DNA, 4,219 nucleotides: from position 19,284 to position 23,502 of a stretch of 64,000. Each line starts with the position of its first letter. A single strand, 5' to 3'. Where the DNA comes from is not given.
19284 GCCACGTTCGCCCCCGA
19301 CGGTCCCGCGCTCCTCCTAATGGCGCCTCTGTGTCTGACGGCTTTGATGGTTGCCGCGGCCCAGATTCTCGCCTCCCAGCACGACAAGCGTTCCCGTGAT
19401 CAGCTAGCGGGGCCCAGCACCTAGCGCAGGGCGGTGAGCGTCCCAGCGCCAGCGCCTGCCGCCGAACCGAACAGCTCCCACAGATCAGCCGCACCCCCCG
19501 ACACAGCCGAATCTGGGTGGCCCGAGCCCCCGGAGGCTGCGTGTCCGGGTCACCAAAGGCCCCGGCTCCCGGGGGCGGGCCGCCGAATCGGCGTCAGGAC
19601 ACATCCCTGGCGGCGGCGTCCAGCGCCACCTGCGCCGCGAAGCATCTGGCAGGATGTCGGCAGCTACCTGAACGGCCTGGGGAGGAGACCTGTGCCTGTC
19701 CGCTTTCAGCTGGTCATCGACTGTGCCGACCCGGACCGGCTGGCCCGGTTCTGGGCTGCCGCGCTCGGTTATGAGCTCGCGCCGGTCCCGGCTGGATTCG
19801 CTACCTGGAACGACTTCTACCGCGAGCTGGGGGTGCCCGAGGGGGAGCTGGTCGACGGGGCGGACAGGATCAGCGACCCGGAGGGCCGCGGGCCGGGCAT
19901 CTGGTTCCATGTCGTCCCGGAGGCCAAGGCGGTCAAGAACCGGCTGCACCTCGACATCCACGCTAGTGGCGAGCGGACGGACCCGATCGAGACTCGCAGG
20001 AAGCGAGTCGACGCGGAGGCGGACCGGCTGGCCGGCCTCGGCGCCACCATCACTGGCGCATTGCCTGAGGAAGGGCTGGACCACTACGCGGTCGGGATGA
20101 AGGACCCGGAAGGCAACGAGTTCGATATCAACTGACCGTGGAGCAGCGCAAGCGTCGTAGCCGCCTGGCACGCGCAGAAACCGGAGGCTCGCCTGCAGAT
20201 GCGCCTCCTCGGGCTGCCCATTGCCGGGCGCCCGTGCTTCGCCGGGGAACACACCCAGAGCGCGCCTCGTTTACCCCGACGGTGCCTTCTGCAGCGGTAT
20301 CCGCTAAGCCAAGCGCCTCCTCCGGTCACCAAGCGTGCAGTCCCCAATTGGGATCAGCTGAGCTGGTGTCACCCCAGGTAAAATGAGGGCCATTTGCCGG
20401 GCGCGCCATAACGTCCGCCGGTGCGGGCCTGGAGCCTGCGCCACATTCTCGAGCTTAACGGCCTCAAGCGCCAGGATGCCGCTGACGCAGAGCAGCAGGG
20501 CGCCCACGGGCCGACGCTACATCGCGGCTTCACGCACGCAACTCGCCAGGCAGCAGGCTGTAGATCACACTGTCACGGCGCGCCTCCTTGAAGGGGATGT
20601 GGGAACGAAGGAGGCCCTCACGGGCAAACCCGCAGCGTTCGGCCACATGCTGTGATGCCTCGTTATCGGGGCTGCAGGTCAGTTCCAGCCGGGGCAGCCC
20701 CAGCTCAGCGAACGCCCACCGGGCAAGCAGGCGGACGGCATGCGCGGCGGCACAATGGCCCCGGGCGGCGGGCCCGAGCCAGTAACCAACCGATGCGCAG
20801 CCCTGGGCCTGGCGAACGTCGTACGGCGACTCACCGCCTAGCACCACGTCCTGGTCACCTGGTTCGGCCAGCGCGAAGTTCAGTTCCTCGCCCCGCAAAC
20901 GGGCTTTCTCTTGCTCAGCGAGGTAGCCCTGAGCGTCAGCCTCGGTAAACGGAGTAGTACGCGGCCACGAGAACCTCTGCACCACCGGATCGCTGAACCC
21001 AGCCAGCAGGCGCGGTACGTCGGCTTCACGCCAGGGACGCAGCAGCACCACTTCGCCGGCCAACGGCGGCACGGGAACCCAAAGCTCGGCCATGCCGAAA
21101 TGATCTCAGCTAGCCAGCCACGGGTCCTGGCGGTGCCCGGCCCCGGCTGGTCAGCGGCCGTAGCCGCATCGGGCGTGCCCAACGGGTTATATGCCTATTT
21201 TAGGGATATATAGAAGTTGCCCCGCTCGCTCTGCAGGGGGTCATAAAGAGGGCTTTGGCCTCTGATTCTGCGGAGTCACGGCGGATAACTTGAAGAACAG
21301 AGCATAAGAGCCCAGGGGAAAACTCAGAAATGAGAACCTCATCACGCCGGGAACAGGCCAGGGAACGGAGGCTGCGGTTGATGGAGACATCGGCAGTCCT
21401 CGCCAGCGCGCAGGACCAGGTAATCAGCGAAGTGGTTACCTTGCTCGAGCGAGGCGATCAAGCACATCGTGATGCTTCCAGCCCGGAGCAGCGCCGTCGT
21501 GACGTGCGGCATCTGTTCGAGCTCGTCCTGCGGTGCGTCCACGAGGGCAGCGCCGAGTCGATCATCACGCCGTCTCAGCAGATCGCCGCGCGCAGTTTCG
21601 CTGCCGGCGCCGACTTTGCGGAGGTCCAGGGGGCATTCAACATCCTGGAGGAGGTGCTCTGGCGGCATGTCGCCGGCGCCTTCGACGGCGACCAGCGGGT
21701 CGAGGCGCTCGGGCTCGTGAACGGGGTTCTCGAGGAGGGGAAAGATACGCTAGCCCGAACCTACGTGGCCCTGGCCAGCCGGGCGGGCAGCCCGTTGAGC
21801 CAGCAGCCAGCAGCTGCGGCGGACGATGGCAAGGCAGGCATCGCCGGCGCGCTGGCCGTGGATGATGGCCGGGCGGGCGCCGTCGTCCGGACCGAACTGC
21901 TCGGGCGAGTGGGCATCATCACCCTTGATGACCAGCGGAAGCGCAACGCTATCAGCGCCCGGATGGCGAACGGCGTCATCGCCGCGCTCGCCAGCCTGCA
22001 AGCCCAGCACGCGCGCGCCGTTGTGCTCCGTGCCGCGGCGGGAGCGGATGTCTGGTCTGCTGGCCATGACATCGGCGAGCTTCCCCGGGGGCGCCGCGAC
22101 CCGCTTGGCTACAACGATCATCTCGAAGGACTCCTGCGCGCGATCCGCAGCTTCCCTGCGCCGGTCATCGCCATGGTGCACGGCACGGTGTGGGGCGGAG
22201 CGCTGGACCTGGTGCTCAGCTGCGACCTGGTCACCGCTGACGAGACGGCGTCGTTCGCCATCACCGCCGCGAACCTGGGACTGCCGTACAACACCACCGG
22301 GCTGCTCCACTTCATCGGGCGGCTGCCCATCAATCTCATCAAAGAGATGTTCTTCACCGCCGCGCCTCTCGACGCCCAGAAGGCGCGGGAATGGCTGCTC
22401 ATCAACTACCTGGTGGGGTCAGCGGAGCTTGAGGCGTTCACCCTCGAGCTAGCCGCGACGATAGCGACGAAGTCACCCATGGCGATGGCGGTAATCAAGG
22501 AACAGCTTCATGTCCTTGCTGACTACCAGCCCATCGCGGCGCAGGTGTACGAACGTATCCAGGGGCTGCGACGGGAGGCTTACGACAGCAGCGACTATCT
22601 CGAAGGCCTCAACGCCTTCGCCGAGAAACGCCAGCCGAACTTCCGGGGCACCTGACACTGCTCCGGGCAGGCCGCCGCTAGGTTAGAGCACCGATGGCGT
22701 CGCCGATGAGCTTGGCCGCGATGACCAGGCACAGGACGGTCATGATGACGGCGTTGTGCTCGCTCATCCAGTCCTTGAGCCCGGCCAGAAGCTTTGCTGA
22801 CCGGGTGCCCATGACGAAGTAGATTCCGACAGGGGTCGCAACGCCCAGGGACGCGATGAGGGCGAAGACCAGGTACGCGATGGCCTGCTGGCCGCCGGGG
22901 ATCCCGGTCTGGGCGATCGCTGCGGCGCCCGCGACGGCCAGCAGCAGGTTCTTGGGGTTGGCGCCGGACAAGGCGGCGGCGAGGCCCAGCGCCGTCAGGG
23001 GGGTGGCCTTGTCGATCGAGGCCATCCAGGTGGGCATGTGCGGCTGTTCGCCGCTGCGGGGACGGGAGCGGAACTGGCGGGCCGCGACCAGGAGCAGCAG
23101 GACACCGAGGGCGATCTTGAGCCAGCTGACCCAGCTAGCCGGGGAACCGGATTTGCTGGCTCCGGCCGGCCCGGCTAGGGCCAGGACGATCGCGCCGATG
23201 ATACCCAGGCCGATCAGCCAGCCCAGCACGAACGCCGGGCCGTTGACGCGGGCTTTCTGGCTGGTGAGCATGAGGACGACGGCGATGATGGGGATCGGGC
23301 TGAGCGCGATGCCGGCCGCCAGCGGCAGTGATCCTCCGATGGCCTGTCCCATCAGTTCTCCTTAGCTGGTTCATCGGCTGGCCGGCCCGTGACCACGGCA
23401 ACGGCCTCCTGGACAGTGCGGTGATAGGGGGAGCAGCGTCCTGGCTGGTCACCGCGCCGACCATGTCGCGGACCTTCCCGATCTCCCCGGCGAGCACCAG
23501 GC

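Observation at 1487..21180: Array of attP-like relics built on a tRNA-Gly(CCC) 3' half, dividing 21 kb into small integrase-less cargo modules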

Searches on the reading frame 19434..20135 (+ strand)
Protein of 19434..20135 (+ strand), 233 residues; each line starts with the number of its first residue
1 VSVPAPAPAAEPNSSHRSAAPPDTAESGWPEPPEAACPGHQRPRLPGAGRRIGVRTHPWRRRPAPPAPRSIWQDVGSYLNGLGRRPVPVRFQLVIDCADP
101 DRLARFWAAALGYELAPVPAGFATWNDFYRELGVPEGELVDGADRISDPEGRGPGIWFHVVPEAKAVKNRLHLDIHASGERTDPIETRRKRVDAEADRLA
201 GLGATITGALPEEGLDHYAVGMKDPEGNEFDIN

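Call 9: search_protein_families(library=pfam, proteins=[window:19434-20135:+], max_evalue=0.01)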
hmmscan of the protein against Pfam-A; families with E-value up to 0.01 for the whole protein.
window:19434-20135:+ (233 aa): 2 families
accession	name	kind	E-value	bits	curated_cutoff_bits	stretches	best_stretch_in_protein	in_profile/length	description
PF18029.7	Glyoxalase_6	-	1.7e-23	83.7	23.6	1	92-232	1-105/106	Glyoxalase-like domain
PF00903.31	Glyoxalase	-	0.0038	18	20.6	0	188-231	77-120/121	Glyoxalase/Bleomycin resistance protein/Dioxygenase superfamily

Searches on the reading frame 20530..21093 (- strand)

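Call 9: search_protein_families(library=pfam, proteins=[window:20530-21093:-], max_evalue=0.01)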
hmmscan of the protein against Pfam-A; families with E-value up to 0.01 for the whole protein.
window:20530-21093:- (187 aa): 2 families
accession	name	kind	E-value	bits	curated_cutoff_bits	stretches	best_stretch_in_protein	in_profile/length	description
PF13302.13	Acetyltransf_3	-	3.8e-28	99.4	25.4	1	16-156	2-137/138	Acetyltransferase (GNAT) domain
PF00583.31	Acetyltransf_1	-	1.9e-09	38.3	20.7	1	51-156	14-116/116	Acetyltransferase (GNAT) family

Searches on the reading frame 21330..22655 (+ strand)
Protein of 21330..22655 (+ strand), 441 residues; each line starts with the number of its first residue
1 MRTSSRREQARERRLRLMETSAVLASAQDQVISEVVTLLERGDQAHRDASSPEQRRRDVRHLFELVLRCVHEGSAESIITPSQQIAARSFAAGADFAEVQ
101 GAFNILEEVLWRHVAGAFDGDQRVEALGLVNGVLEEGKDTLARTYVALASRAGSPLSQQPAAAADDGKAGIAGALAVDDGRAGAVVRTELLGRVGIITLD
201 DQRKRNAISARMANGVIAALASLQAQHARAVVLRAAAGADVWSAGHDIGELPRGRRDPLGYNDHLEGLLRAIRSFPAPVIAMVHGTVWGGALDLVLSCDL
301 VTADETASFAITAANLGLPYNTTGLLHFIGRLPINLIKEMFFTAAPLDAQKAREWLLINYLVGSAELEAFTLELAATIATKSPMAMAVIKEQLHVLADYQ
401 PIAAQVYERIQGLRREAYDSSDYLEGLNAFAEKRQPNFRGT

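Call 9: search_protein_families(library=pfam, proteins=[window:21330-22655:+], max_evalue=0.01)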
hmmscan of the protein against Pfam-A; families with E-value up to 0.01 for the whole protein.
window:21330-22655:+ (441 aa): 2 families
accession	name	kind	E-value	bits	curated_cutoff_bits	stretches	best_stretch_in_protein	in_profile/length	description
PF00378.25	ECH_1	-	2.6e-41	142.1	27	1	194-440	6-250/251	Enoyl-CoA hydratase/isomerase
PF16113.10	ECH_2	-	3.9e-18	66.5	27.2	1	194-398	1-208/335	Enoyl-CoA hydratase/isomerase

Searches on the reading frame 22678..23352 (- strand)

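Call 58: search_protein_families(library=pfam, proteins=[window:22678-23352:-], max_evalue=0.01)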
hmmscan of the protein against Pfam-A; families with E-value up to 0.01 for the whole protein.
window:22678-23352:- (224 aa): 1 family
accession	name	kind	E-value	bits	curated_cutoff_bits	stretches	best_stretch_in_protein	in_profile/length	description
PF11139.14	SfLAP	-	7.2e-48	163.3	35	1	9-220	2-212/213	Sap, sulfolipid-1-addressing protein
